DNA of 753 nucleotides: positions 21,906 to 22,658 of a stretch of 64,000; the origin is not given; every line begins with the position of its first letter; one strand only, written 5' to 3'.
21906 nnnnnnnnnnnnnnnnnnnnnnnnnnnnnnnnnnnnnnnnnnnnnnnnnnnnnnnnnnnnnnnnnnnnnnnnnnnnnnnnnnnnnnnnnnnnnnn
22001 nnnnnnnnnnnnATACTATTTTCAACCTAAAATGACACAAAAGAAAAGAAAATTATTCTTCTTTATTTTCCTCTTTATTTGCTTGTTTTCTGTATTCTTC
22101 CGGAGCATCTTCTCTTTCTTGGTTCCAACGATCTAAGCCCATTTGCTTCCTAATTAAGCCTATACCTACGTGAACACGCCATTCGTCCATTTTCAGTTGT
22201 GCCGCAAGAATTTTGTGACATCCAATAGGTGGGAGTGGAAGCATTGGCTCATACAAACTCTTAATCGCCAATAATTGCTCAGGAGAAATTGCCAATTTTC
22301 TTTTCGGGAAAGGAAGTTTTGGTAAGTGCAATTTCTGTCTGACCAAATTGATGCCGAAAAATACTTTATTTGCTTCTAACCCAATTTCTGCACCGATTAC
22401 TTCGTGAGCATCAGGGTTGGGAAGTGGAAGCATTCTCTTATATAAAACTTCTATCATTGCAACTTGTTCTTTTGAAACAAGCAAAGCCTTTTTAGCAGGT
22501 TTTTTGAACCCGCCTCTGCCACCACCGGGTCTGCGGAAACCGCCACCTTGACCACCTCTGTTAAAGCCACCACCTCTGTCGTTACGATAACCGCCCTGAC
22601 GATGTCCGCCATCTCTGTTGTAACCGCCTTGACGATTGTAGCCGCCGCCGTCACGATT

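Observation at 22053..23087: Bacterial zinc-ribbon / RGG-type low-complexity / tandem HTH-like protein: candidate nucleic-acid-binding, condensate-forming factor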

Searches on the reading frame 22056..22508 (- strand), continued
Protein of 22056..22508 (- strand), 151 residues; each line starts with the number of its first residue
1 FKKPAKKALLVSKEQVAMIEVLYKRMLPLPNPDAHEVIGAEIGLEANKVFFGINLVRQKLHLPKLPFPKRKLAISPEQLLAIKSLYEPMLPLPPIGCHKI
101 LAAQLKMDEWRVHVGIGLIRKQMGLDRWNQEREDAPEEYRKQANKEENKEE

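Call 46: search_protein_families(library=pfam, alignment_id=A2, max_evalue=1)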
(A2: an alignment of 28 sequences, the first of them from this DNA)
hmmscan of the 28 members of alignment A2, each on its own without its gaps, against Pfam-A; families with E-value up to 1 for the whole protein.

A. member 1, seq(129 aa): 1 family
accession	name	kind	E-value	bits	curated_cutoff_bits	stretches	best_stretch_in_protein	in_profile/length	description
PF00046.35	Homeodomain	-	0.0072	16.6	22.9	0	59-104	2-46/57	Homeodomain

B. families by the number of members that match (of 28 scanned): 58 families (the first 25 are shown)
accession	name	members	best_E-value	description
PF00046.35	Homeodomain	23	1.3e-05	Homeodomain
PF13384.12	HTH_23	10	1.9e-06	Homeodomain-like domain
PF08281.18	Sigma70_r4_2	10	4.4e-05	Sigma-70, region 4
PF09371.15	Tex_N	8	0.00043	Tex-like protein N-terminal domain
PF13518.12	HTH_28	8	0.0019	Helix-turn-helix domain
PF00126.33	HTH_1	7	0.0021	Bacterial regulatory helix-turn-helix protein, lysR family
PF04545.22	Sigma70_r4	7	0.0037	Sigma-70, region 4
PF09339.16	HTH_IclR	7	0.0056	IclR helix-turn-helix domain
PF13412.12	HTH_24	6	0.0084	Winged helix-turn-helix DNA-binding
PF16509.11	KORA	5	0.0016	TrfB plasmid transcriptional repressor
PF18834.6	LPD22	5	0.035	Large polyvalent protein associated domain 22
PF01978.25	TrmB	4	0.011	Sugar-specific transcriptional regulator TrmB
PF08279.18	HTH_11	4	0.071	HTH domain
PF21476.4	PF0610-like_N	3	0.00064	PF0610-like, N-terminal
PF25787.1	HTH_SB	3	0.0048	Sleeping Beauty transposase HTH domain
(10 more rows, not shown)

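Call 52: find_encoding_contigs(protein=P0349, flank=5000, max_places=1)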
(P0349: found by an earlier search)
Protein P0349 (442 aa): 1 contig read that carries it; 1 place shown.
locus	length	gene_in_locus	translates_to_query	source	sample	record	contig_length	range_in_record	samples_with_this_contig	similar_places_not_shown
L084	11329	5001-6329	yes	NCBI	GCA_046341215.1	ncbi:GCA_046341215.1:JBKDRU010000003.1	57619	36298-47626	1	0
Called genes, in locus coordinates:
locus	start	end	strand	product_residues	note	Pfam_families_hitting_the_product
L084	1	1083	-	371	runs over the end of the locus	PF00575:S1 (weak), PF13509:S1_2 (faint), PF23459:S1_RRP5 (faint), PF00575:S1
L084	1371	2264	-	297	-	PF13580:SIS_2, PF22645:GKRP_SIS_N, PF01380:SIS, PF20741:GKRP-like_C (weak)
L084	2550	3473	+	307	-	PF01464:SLT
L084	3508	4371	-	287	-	PF02811:PHP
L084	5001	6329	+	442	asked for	-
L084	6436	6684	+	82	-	PF00584:SecE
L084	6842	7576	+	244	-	PF02357:NusG, PF00467:KOW (faint)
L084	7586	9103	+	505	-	PF01676:Metalloenzyme, PF06415:iPGM_N, PF01663:Phosphodiest (weak)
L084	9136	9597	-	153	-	PF03965:Penicillinase_R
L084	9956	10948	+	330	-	-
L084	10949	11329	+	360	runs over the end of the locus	-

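Call 53: find_encoding_contigs(protein=P0239, flank=5000, max_places=1)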
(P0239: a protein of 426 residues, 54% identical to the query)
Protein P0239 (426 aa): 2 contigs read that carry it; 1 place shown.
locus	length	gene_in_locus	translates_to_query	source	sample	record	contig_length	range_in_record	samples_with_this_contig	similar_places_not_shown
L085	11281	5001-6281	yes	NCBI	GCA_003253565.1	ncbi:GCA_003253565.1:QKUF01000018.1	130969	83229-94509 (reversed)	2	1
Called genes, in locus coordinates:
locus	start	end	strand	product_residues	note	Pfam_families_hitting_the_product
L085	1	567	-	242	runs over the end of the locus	PF00857:Isochorismatase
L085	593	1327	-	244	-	PF00293:NUDIX, PF19368:WHD_AraR, PF21906:WHD_NrtR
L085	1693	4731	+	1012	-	PF00069:Pkinase, PF07714:PK_Tyr_Ser-Thr, PF00270:DEAD (faint), PF13307:Helicase_C_2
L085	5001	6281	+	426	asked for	-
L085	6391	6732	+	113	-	PF11969:DcpS_C, PF01230:HIT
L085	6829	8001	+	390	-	PF13439:Glyco_transf_4, PF13579:Glyco_trans_4_4, PF20706:GT4-conflict, PF00534:Glycos_transf_1, PF13692:Glyco_trans_1_4, PF13524:Glyco_trans_1_2, PF00982:Glyco_transf_20 (weak)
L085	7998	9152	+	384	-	PF13439:Glyco_transf_4, PF13579:Glyco_trans_4_4 (weak), PF20706:GT4-conflict, PF00534:Glycos_transf_1, PF13692:Glyco_trans_1_4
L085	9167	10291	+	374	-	PF13439:Glyco_transf_4, PF13579:Glyco_trans_4_4 (faint), PF20706:GT4-conflict (weak), PF00534:Glycos_transf_1, PF13692:Glyco_trans_1_4, PF13524:Glyco_trans_1_2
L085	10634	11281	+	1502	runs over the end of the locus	PF00310:GATase_2, PF04898:Glu_syn_central, PF01645:Glu_synthase, PF01493:GXGXG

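Call 54: find_encoding_contigs(protein=P0222, flank=5000, max_places=1)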
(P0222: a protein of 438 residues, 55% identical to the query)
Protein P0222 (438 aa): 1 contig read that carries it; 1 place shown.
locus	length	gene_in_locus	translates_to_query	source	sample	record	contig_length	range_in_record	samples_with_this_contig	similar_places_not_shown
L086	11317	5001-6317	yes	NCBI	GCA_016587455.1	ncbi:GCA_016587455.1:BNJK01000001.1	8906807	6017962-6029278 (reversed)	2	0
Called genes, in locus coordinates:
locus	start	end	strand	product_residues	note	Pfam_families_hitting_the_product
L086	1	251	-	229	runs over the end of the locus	-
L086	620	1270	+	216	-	PF04542:Sigma70_r2, PF08281:Sigma70_r4_2, PF04545:Sigma70_r4 (weak)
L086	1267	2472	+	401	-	-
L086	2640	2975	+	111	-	-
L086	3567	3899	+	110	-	-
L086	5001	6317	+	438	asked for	-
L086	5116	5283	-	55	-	-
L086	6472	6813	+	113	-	PF11969:DcpS_C, PF01230:HIT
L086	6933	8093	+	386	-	PF13439:Glyco_transf_4, PF13579:Glyco_trans_4_4, PF20706:GT4-conflict, PF00534:Glycos_transf_1, PF13692:Glyco_trans_1_4, PF13524:Glyco_trans_1_2, PF00982:Glyco_transf_20 (weak)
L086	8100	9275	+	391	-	PF13439:Glyco_transf_4, PF13579:Glyco_trans_4_4, PF20706:GT4-conflict, PF00534:Glycos_transf_1, PF13692:Glyco_trans_1_4, PF13524:Glyco_trans_1_2 (weak)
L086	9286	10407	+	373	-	PF13439:Glyco_transf_4 (faint), PF00534:Glycos_transf_1, PF13692:Glyco_trans_1_4, PF13524:Glyco_trans_1_2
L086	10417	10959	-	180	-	PF10604:Polyketide_cyc2, PF08327:AHSA1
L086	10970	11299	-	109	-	PF25213:HVO_A0261_N (weak), PF01022:HTH_5, PF01978:TrmB (weak), PF12802:MarR_2, PF12840:HTH_20, PF13412:HTH_24 (weak), PF24033:DUF7342 (weak), PF09339:HTH_IclR (weak), +1 more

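Call 55: find_encoding_contigs(protein=P0344, flank=5000, max_places=1)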
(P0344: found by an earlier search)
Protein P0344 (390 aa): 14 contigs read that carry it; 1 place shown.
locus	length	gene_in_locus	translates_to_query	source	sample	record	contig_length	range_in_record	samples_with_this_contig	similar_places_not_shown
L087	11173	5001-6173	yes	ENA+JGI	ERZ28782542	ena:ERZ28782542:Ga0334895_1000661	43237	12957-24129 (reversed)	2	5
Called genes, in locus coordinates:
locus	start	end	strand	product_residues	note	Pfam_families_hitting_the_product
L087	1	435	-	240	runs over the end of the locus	PF01740:STAS, PF13466:STAS_2 (faint), PF01740:STAS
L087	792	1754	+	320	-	PF09992:NAGPA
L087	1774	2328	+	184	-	PF13432:TPR_16 (weak), PF13414:TPR_11, PF14559:TPR_19, PF00515:TPR_1, PF07719:TPR_2, PF13181:TPR_8, PF13424:TPR_12, PF13414:TPR_11, +15 more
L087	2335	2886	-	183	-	-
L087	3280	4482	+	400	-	PF03747:ADP_ribosyl_GH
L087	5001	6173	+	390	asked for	-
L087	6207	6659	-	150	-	-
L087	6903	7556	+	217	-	PF03767:Acid_phosphat_B, PF11019:DUF2608 (faint), PF24694:LNS2_PITM1-3 (weak), PF25109:HAD_PNKP (faint)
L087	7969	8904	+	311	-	PF01513:NAD_kinase (weak), PF00781:DAGK_cat, PF19279:YegS_C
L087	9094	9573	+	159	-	-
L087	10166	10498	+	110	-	-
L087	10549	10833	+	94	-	-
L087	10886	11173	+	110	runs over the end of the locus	-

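Call 56: find_encoding_contigs(protein=P0131, flank=5000, max_places=1)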
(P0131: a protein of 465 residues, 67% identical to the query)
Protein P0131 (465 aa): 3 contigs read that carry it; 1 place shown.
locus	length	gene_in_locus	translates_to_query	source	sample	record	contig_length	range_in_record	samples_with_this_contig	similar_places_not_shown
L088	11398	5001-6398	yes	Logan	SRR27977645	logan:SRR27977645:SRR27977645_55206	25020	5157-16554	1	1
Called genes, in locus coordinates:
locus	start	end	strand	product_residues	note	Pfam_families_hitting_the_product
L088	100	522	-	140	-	PF02537:CRCB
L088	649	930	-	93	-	-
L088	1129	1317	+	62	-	-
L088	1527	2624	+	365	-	PF00365:PFK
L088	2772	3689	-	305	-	PF03313:SDH_alpha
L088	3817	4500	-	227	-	PF03315:SDH_beta, PF01842:ACT, PF22629:ACT_AHAS_ss (weak)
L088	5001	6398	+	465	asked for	-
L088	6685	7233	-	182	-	PF00156:Pribosyltran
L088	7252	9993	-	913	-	PF01368:DHH, PF02272:DHHA1, PF17768:RecJ_OB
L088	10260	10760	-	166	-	-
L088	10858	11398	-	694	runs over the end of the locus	PF22745:Nlig-Ia, PF01653:DNA_ligase_aden, PF03120:OB_DNA_ligase, PF03119:DNA_ligase_ZBD, PF12826:HHH_2, PF14520:HHH_5, PF00533:BRCT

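Call 57: find_encoding_contigs(protein=P0359, flank=5000, max_places=1)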
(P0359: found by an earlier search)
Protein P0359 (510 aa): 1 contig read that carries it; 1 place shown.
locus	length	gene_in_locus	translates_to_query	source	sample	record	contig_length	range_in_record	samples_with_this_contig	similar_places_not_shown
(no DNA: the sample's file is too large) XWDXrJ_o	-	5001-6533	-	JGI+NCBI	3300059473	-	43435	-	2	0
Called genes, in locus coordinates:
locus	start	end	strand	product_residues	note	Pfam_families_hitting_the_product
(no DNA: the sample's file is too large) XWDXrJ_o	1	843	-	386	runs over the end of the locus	PF00990:GGDEF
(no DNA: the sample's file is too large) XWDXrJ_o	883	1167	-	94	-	-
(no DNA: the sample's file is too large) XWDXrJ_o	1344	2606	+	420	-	PF02670:DXP_reductoisom, PF08436:DXP_redisom_C, PF13288:DXPR_C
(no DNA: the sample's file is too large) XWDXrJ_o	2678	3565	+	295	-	-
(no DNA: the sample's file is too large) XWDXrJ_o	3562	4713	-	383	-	PF02811:PHP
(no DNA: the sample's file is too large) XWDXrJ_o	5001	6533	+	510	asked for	-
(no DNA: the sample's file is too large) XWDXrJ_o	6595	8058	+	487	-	PF02934:GatB_N, PF02637:GatB_Yqey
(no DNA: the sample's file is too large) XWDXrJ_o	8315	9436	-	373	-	PF01312:Bac_export_2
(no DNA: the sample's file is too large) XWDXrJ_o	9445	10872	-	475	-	PF11865:mTOR_dom (faint), PF01602:Adaptin_N (faint), PF13513:HEAT_EZ (faint), PF00514:Arm (faint), PF02985:HEAT (faint), PF03130:HEAT_PBS (faint), PF13646:HEAT_2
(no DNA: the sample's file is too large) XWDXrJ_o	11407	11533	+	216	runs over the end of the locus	PF07963:N_methyl (weak)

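Call 61: fold_search(model_id=the predicted structure, library=pdb)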
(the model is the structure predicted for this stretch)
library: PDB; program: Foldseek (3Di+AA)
matches with E <= 10: 608; with E <= 0.001: 0
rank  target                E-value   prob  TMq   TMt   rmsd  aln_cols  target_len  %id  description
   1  7dw5_A                4.6e-02  0.91  0.28  0.32  20.2       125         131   18  Crystal structure of DUX4 HD1-HD2 domain complexed with ERG sites (released 2021-11-03)
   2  6e8c_A                6.0e-02  0.87  0.28  0.31  10.7       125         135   17  Crystal structure of the double homeodomain of DUX4 in complex with DNA (released 2018-12-26)
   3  5zfy_A                6.4e-02  0.90  0.29  0.35  10.5       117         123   20  Crystal structure of human DUX4 homeodomains bound to A12C DNA mutant (released 2018-10-31)
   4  6m3d_C                8.4e-02  0.87  0.27  0.36  13.2       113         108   16  X-ray crystal structure of tandemly connected engrailed homeodomains (EHD) with R53A mutations and DNA complex (released 2020-09-16)
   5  5z6z_A                1.8e-01  0.75  0.29  0.34  10.7       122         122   17  Crystal structure of human DUX4 homeodomains bound to DNA (released 2018-10-31)
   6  6u82_D                2.3e-01  0.69  0.30  0.32  10.4       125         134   18  Crystal Structure of the Double Homeodomain of DUX4 in Complex with a DNA aptamer containing bulge and loop (released 2020-02-19)
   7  9pfp_A                5.7e-01  0.38  0.29  0.32  11.3       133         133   14  Structure of POU2F3 POU domains bound to coactivator OCA-T1 and DNA (released 2025-10-01)
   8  1wsu_A                6.8e-01  0.47  0.30  0.35  11.8       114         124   11  C-terminal domain of elongation factor selB complexed with SECIS RNA (released 2005-01-25)
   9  6taz_MODEL_1_B        6.8e-01  0.30  0.30  0.31   8.5       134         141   15  Timeless couples G quadruplex detection with processing by DDX11 during DNA replication (released 2020-07-01)
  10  6eo3_A                6.8e-01  0.23  0.25  0.19  11.7       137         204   13  Conformational dynamism for DNA interaction in Salmonella typhimurium RcsB response regulator. S207C P212121 (released 2017-11-15)
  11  9pfo_M                7.5e-01  0.38  0.31  0.33  11.7       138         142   17  Structure of POU2F3 POU domains bound to coactivator OCA-T2 and DNA (2.1 angstrom resolution) (released 2025-10-01)
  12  9pfo_I                7.5e-01  0.23  0.27  0.29  12.4       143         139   13  Structure of POU2F3 POU domains bound to coactivator OCA-T2 and DNA (2.1 angstrom resolution) (released 2025-10-01)
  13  6eo3_B                8.4e-01  0.20  0.25  0.20  12.7       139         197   13  Conformational dynamism for DNA interaction in Salmonella typhimurium RcsB response regulator. S207C P212121 (released 2017-11-15)
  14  4yn8                  8.9e-01  0.25  0.24  0.19  16.2       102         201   19  Crystal Structure of Response Regulator ChrA in Heme-Sensing Two Component System (released 2015-08-19)
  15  8zwn_B                8.9e-01  0.20  0.24  0.19  13.0       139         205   10  Crystal structure of DNA-binding transcriptional activator EvgA from Escherichia coli str. K-12 substr. MG1655 (released 2025-06-18)
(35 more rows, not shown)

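Call 74: find_related_loci(query=A2, collection=viral_contigs, flank=3000)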
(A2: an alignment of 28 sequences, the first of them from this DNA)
Query A2 (129 aa) in viral_contigs; peptide patterns used: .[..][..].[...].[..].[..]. (x = any residue, [..] = any of these).
6 stretches matched a pattern, but none encodes a relative of the query by tblastn (E <= 1e-3).

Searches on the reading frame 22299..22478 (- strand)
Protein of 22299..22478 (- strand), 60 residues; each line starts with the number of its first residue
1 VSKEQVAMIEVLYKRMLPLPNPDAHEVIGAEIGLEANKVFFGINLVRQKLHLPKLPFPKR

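Call 64: search_solved_structures(query=A4, max_evalue=10, show_alignments=3)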
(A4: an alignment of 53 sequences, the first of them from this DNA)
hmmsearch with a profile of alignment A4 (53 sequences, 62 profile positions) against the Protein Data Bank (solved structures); distinct sequences matched with E-value up to 10: 21.
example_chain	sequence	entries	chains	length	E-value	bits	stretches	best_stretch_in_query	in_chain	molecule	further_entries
4dq2_A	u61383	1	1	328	0.00014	24.6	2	7-28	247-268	Biotin-[acetyl-CoA-carboxylase] ligase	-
3v7c_A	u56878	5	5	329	0.00014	24.6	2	7-28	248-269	Biotin ligase | Bifunctional ligase/repressor BirA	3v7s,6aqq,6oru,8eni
3v7r_A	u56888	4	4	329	0.00014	24.6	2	7-28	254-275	Biotin ligase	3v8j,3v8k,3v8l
6ndl_A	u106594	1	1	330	0.00015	24.6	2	7-28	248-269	Biotin Protein Ligase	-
3rir_A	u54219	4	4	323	0.00023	24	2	7-28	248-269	Biotin-[acetyl-CoA-carboxylase] ligase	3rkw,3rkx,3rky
6apw_A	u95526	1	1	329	0.00023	23.9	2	7-28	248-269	Bifunctional ligase/repressor BirA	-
4ha8_A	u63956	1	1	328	0.00024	23.9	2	7-28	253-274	Biotin-[acetyl-CoA-carboxylase] ligase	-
2dmu_A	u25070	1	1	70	0.0077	19.1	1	3-50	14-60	Homeobox protein goosecoid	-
2lvs_A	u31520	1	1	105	0.015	18.1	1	3-48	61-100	Putative uncharacterized protein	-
9lpe_A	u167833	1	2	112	0.048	16.5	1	4-53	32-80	Homeobox-leucine zipper protein PROTODERMAL FACTOR 2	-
5hod_A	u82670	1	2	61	0.058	16.3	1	2-52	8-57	LIM/homeobox protein Lhx4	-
8u3b_G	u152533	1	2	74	0.36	13.7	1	28-56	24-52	Nitrate/nitrite response regulator protein NarL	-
1je8_A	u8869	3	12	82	0.43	13.5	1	28-56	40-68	Nitrate/Nitrite Response Regulator Protein NARL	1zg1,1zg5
9e6q_Aa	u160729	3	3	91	0.7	12.8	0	26-43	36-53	Large ribosomal subunit protein eL31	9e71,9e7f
2hos_A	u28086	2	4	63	0.74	12.7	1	27-51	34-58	Segmentation polarity homeobox protein engrailed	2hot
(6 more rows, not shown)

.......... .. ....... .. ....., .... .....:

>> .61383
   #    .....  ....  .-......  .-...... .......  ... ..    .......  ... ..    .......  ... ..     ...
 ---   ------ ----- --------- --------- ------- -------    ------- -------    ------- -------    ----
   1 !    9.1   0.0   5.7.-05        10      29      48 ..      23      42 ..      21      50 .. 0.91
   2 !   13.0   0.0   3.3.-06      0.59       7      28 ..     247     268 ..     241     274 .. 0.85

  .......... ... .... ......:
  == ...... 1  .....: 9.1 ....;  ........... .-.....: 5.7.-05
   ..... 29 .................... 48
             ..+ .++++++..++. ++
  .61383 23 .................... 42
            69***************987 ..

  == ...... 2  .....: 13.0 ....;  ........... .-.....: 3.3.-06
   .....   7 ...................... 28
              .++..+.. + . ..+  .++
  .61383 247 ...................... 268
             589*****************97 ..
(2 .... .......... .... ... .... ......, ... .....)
